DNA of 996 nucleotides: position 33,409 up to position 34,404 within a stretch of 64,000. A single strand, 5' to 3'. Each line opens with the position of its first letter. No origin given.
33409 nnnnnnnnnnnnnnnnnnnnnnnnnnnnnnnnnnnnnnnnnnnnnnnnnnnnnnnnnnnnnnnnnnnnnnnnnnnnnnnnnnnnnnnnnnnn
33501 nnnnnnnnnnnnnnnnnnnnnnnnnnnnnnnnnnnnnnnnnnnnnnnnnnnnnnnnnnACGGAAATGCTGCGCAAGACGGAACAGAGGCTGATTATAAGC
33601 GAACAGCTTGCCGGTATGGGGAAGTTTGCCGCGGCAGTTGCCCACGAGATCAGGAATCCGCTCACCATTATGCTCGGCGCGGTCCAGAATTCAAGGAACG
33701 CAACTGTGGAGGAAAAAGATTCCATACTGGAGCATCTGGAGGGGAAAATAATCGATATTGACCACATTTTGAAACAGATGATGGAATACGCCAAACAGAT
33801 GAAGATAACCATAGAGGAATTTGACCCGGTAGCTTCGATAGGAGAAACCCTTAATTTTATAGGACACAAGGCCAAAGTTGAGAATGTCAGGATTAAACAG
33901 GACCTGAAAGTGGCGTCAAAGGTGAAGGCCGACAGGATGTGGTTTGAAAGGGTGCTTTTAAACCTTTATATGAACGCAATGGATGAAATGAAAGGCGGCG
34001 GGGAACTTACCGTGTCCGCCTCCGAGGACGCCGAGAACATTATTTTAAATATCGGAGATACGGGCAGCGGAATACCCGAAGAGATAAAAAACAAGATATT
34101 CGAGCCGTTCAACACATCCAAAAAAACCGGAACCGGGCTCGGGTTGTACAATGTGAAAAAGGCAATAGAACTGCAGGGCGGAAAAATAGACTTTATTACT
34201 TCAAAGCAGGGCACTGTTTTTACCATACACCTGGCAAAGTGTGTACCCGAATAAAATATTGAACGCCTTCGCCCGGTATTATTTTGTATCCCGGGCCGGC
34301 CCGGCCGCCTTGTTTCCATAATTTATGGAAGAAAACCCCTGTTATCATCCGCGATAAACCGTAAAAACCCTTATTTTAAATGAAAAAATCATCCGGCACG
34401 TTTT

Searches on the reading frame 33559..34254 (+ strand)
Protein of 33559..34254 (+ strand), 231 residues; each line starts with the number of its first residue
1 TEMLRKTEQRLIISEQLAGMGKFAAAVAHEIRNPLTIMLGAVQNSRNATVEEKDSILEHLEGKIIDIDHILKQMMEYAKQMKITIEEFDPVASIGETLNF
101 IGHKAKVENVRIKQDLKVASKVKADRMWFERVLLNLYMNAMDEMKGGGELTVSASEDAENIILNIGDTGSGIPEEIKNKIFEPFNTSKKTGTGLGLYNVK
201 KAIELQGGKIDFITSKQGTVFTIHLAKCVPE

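Call 82: search_solved_structures(query=window:33559-34254:+, max_evalue=1e-10)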
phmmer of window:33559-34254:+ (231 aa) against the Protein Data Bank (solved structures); distinct sequences matched with E-value up to 1e-10: 22.
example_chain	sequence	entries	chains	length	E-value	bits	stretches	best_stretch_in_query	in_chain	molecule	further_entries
3a0r_A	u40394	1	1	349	1.7e-27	99.7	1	4-227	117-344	Sensor protein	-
9jfj_A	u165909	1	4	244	2.5e-25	92.6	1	13-225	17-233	Sensor histidine kinase ZraS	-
3d36_A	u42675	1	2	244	6.3e-20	75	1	11-225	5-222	Sporulation kinase B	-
4gcz_A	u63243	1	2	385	7.1e-19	71.5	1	4-214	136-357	Blue-light photoreceptor, Sensor protein fixL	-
8a3u_A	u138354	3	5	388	1.1e-18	70.9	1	4-214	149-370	Putative Sensory box protein,Sensor protein FixL | Putative Sensory box protein,Putative Sensory box protein,Sensor protein FixL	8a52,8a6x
8a7f_A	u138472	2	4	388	1.1e-18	70.9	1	4-214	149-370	Putative Sensory box protein,Sensor protein FixL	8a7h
6paj_A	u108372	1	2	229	4.8e-17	65.5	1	22-227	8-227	Sensor protein SrrB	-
9p6i_A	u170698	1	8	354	7.9e-17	64.8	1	7-223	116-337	histidine kinase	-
3a0t_A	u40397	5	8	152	1.2e-16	64.3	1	120-227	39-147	Sensor protein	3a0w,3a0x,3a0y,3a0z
7cch_A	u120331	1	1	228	1.4e-16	64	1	24-225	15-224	AdeS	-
4jas_A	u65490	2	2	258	7.2e-15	58.4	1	22-216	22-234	Histidine kinase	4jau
2c2a_A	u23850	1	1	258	7e-14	55.2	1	22-216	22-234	SENSOR HISTIDINE KINASE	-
3dge_A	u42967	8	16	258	7.1e-14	55.2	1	22-216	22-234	Sensor protein | Histidine kinase | Sensor histidine kinase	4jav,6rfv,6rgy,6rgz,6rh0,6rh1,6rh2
5uht_A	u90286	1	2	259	7.1e-14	55.2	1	22-216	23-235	Sensor histidine kinase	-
6azr_A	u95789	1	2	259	1.3e-13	54.3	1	22-216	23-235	Sensor histidine kinase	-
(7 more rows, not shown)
